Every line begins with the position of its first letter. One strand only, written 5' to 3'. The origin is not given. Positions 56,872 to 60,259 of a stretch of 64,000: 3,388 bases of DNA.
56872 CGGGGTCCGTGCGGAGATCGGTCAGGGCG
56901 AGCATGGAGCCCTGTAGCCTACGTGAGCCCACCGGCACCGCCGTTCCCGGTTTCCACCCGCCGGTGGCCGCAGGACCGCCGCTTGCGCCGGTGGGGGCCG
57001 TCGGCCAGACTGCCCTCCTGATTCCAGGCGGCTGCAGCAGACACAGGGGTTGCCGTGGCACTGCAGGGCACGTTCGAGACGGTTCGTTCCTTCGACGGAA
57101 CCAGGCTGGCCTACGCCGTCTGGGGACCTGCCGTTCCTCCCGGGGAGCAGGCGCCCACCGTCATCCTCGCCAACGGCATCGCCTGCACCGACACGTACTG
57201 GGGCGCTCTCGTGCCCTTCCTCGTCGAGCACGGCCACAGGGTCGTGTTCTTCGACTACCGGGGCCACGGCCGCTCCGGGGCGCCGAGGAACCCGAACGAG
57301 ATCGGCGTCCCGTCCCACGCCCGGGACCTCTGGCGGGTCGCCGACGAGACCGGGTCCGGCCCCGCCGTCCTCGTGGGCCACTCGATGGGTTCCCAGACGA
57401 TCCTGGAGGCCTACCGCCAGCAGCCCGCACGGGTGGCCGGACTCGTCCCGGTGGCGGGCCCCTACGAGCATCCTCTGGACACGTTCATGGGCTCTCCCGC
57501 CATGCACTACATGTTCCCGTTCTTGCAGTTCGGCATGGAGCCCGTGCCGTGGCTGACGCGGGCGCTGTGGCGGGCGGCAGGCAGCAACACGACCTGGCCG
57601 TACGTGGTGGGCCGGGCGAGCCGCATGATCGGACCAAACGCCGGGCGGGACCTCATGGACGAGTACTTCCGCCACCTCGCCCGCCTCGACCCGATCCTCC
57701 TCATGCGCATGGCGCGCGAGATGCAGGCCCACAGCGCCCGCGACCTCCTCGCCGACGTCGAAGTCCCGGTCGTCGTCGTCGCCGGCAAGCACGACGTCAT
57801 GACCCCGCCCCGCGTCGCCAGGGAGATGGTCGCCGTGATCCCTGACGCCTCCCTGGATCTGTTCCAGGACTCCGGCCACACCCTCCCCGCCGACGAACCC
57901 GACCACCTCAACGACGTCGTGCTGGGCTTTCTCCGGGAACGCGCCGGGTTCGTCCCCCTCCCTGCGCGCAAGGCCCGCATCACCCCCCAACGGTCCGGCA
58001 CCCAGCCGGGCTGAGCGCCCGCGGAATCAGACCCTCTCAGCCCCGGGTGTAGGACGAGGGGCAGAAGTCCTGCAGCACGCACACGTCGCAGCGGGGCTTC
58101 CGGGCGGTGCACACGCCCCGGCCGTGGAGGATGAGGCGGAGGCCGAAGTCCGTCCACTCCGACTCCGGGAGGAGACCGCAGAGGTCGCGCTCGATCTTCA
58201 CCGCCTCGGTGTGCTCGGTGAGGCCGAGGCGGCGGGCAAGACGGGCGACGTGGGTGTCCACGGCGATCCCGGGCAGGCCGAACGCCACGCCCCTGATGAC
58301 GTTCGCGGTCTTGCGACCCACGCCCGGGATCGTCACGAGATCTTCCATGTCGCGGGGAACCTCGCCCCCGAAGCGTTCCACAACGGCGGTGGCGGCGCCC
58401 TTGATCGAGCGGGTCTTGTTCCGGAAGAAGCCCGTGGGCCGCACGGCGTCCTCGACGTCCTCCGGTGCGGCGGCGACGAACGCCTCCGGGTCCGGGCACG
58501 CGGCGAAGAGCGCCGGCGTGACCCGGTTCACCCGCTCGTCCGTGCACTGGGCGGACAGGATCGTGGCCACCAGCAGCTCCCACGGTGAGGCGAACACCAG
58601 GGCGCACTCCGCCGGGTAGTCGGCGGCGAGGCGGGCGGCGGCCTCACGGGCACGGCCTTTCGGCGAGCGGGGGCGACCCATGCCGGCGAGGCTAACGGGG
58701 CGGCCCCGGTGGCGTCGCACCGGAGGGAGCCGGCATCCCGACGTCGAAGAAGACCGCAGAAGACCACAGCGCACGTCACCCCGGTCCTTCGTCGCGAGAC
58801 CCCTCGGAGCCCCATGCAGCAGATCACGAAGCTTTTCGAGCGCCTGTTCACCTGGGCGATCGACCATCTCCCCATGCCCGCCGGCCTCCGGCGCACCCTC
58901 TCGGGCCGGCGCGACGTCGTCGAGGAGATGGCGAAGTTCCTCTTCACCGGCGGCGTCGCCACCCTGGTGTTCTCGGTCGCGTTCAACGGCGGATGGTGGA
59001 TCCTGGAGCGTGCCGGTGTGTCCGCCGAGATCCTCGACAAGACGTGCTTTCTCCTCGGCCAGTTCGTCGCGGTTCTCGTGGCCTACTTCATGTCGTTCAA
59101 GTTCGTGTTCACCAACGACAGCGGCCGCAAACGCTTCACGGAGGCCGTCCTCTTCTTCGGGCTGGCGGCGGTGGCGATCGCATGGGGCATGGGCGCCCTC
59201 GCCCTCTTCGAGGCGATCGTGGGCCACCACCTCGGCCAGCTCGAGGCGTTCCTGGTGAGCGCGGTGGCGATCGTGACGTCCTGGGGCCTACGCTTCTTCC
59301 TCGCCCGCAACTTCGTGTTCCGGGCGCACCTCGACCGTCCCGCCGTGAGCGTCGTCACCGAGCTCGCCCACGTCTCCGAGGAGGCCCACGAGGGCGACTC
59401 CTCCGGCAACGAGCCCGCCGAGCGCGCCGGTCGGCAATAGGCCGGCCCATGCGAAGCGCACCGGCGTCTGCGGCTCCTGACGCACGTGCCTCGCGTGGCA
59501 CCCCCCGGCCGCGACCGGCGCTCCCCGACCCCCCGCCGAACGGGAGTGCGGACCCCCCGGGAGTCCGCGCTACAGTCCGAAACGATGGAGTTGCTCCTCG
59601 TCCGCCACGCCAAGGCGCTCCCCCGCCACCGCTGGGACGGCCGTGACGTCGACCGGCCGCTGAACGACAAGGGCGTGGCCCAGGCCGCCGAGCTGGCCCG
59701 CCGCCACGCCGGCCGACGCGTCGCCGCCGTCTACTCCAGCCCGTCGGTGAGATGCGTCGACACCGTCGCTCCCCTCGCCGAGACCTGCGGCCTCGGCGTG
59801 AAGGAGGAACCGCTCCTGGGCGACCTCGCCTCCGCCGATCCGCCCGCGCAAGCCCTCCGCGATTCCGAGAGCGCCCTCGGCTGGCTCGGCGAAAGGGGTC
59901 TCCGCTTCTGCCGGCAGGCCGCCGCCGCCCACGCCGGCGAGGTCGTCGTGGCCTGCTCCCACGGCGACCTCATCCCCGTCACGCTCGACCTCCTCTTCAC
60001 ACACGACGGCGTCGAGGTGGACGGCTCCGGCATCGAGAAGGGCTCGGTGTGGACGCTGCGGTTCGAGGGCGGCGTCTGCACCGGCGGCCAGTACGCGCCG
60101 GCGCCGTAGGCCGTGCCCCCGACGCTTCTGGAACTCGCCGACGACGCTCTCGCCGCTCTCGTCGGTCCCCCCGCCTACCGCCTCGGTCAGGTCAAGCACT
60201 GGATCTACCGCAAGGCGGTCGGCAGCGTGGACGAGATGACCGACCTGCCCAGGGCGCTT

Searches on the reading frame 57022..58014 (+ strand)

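Call 7: search_protein_families(library=pfam, proteins=[window:57022-58014:+], max_evalue=0.01)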
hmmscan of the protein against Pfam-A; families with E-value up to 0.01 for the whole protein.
window:57022-58014:+ (330 aa): 6 families
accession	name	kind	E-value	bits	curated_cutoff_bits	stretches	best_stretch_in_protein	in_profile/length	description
PF00561.26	Abhydrolase_1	-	2e-26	93.6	25.8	2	45-158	1-115/245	alpha/beta hydrolase fold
PF12697.13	Abhydrolase_6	-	7.6e-18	66.4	26.3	1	47-294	1-212/217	Alpha/beta hydrolase family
PF12146.15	Hydrolase_4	-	1e-16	61.4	27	1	45-291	5-237/239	Serine aminopeptidase, S33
PF08386.16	Abhydrolase_4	-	7e-05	23.3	21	1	243-305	30-92/103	TAP-like protein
PF06821.19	Ser_hydrolase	-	0.00018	21.9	22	0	112-148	54-92/172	Serine hydrolase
PF02129.25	Peptidase_S15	-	0.002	18.3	23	0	25-91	1-71/262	X-Pro dipeptidyl-peptidase (S15 family)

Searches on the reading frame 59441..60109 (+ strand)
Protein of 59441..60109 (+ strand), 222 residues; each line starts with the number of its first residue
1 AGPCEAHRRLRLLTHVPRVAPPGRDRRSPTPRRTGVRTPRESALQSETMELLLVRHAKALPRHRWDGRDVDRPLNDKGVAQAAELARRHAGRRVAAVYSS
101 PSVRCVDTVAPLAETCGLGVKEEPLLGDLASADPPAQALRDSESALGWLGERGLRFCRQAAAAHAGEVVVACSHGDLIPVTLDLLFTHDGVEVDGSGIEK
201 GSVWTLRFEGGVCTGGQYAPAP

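Call 7: search_protein_families(library=pfam, proteins=[window:59441-60109:+], max_evalue=0.01)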
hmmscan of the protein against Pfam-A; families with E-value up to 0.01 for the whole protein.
window:59441-60109:+ (222 aa): 1 family
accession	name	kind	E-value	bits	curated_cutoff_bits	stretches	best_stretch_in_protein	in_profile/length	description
PF00300.27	His_Phos_1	-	6.8e-21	75.3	21.7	2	51-128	1-79/194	Histidine phosphatase superfamily (branch 1)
